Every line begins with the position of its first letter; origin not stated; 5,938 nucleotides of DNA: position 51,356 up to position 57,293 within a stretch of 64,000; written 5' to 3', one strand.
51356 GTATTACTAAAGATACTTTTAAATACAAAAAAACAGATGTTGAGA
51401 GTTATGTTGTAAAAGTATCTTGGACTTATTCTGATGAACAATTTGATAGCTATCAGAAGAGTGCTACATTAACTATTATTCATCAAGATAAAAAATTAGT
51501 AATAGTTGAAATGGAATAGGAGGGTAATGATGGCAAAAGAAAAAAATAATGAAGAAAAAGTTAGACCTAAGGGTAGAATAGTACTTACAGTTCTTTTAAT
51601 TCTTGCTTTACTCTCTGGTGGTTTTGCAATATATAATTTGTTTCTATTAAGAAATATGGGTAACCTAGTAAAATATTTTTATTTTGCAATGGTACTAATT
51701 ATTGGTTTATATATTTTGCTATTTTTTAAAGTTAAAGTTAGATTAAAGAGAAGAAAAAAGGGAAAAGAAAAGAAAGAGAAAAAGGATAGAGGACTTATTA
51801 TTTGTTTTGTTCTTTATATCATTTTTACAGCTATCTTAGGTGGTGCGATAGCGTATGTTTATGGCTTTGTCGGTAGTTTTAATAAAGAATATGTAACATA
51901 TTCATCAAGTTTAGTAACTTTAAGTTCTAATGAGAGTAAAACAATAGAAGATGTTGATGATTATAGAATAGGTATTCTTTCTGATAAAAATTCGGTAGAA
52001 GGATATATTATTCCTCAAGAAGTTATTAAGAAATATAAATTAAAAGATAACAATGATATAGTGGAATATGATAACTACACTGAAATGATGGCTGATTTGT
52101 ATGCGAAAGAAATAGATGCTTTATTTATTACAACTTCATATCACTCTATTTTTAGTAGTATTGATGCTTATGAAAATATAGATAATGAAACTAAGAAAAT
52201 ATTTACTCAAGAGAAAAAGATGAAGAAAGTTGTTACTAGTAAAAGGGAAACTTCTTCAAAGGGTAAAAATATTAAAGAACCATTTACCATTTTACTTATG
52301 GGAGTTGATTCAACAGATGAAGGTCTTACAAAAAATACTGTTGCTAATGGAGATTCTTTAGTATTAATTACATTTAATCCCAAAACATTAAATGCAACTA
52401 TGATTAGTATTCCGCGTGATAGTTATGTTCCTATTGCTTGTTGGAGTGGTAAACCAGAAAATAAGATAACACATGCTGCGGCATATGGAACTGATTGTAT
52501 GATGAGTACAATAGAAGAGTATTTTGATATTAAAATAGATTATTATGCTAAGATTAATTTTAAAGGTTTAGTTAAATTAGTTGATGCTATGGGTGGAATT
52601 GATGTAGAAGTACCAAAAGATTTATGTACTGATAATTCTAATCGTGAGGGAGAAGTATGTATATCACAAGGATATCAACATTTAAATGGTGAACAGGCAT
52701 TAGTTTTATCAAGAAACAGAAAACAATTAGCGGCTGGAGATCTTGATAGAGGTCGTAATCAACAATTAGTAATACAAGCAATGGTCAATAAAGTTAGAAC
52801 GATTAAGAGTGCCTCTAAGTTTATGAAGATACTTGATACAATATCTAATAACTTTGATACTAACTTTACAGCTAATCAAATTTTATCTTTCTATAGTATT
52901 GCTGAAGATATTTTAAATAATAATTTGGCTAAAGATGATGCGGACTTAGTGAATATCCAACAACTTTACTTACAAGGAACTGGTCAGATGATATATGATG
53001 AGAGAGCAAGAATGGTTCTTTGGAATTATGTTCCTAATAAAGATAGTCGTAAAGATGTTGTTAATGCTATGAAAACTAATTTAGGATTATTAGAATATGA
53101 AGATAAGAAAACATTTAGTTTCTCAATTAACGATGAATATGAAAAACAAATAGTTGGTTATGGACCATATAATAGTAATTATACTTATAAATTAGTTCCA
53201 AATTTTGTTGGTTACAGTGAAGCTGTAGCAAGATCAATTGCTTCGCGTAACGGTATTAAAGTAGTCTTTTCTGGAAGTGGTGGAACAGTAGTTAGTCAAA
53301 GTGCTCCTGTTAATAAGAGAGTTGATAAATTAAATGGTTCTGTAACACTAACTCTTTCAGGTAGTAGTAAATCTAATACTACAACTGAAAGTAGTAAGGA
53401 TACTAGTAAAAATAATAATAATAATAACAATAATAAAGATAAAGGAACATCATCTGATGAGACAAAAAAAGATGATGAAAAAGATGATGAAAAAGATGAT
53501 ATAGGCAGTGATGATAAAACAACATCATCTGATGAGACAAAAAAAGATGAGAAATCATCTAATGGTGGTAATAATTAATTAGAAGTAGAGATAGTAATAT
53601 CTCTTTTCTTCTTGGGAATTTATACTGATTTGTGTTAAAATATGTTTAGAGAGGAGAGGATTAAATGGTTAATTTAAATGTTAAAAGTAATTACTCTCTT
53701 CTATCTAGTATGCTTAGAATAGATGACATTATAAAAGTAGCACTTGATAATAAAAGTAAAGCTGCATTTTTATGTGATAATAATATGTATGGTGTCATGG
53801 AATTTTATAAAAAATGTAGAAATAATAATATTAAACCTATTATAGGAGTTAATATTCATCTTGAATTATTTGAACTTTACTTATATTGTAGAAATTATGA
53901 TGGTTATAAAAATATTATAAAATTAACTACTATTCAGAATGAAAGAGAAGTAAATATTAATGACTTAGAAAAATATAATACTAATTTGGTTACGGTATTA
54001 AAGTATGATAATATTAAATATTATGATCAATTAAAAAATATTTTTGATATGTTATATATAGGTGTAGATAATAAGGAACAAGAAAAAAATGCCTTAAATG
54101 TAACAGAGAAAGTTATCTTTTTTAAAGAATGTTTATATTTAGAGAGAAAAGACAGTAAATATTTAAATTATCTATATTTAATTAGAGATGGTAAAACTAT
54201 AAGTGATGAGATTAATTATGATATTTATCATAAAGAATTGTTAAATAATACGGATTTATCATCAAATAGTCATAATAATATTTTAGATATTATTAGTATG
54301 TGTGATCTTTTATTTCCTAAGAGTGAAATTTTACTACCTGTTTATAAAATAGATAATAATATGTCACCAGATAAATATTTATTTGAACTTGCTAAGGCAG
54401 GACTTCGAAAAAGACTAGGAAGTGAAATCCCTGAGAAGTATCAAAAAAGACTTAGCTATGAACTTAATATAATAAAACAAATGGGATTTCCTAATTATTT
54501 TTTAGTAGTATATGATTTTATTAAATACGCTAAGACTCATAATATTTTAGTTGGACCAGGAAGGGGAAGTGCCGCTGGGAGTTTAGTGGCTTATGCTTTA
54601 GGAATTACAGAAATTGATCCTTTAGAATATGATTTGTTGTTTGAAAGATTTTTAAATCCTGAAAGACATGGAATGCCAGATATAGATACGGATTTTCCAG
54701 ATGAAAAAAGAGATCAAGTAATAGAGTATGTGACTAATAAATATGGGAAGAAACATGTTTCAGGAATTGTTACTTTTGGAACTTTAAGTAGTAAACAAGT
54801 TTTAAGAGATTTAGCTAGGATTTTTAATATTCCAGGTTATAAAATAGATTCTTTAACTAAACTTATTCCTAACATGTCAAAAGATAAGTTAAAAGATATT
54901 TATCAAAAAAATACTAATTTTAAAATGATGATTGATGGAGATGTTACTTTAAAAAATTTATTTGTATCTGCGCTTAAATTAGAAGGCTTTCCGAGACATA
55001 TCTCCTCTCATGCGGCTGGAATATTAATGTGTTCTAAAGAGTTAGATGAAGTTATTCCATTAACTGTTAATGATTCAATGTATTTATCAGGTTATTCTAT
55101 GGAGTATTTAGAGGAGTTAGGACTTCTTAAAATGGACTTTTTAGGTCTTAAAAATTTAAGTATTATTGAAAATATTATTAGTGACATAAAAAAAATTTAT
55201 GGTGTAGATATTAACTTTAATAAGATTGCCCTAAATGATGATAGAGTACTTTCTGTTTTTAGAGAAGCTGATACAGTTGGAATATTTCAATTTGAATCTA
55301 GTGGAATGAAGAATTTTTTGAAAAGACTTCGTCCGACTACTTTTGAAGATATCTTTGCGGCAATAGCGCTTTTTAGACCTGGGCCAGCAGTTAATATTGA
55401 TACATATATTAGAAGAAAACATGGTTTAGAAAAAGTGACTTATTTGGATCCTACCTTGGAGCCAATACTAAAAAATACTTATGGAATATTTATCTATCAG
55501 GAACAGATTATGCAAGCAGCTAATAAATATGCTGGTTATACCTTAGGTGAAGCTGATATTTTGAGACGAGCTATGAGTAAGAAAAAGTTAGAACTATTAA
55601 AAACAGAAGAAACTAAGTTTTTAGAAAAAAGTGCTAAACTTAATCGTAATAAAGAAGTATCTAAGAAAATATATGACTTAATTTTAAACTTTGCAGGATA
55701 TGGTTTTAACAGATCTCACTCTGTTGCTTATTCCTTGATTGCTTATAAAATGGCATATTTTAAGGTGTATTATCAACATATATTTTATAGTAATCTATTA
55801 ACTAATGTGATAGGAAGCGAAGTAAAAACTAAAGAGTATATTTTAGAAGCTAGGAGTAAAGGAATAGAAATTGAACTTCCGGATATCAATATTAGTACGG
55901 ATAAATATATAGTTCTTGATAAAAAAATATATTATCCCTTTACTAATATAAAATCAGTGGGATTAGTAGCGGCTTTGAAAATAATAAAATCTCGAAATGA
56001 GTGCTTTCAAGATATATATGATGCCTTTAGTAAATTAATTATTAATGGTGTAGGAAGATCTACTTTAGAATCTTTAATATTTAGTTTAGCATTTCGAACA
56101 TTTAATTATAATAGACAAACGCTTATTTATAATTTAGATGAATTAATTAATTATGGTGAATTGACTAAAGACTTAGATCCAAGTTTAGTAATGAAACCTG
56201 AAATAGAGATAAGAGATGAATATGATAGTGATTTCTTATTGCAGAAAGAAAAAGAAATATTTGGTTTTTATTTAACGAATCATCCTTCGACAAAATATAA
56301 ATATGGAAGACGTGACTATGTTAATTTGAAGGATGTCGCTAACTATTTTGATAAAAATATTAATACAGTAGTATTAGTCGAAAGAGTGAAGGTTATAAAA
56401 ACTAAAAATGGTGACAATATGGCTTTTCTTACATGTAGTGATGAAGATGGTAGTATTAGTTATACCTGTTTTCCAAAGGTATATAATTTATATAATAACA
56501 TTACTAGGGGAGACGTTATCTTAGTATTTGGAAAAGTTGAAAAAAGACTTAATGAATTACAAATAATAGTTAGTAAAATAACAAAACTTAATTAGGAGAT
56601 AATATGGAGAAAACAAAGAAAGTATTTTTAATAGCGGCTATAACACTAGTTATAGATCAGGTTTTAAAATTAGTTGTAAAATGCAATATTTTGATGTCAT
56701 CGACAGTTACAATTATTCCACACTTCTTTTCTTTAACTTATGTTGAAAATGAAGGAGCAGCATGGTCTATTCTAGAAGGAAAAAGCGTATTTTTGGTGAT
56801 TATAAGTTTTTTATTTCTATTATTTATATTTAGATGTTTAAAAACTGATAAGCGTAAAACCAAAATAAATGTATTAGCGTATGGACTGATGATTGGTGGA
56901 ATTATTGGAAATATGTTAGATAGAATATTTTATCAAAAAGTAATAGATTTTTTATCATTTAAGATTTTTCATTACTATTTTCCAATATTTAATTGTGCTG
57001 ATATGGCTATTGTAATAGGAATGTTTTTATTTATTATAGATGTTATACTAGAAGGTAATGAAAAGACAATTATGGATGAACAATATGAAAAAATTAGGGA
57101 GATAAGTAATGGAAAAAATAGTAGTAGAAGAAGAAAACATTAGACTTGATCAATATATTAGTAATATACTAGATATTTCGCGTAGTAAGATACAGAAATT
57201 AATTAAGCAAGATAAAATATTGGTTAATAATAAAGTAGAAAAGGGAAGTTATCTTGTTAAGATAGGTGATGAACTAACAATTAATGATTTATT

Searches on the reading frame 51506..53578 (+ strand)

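Call 42: search_protein_families(library=pfam, proteins=[window:51506-53578:+], max_evalue=0.0001)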
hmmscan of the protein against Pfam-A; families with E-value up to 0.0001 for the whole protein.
window:51506-53578:+ (690 aa): 3 families
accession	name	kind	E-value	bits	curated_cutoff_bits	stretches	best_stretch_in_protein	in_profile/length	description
PF03816.19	LytR_cpsA_psr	-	5.6e-44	150.4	24.6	1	282-431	2-149/150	LytR_cpsA_psr family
PF03793.24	PASTA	-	3.4e-09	37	23.2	1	564-618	3-63/64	PASTA domain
PF12974.12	Phosphonate-bd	-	8.3e-05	22.5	27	0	131-211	84-165/242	ABC transporter, phosphonate, periplasmic substrate-binding protein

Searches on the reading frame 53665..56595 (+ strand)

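Call 42: search_protein_families(library=pfam, proteins=[window:53665-56595:+], max_evalue=0.0001)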
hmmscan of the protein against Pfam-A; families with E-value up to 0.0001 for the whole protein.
window:53665-56595:+ (976 aa): 5 families
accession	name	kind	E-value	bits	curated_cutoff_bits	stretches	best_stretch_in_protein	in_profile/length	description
PF07733.18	DNA_pol3_alpha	-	2.3e-99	332.7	23.9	1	238-494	2-260/260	Bacterial DNA polymerase III alpha NTPase domain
PF17657.6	DNA_pol3_finger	-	7.3e-61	204.8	22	1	497-658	1-164/166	Bacterial DNA polymerase III alpha subunit finger domain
PF02811.25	PHP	-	1.9e-19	71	26.4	1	4-117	2-123/164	PHP domain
PF14579.12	HHH_6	-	2.4e-15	57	25.6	1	733-820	1-90/90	Helix-hairpin-helix motif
PF01336.31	tRNA_anti-codon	-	4.5e-13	49.4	27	1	907-975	6-75/75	OB-fold nucleic acid binding domain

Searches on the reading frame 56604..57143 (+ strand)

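Call 43: search_protein_families(library=pfam, proteins=[window:56604-57143:+], max_evalue=0.0001)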
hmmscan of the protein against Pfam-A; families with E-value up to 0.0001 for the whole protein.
window:56604-57143:+ (179 aa): 1 family
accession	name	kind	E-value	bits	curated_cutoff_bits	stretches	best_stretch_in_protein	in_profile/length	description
PF01252.23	Peptidase_A8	-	9.9e-39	133.2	25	1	10-148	1-141/142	Signal peptidase (SPase) II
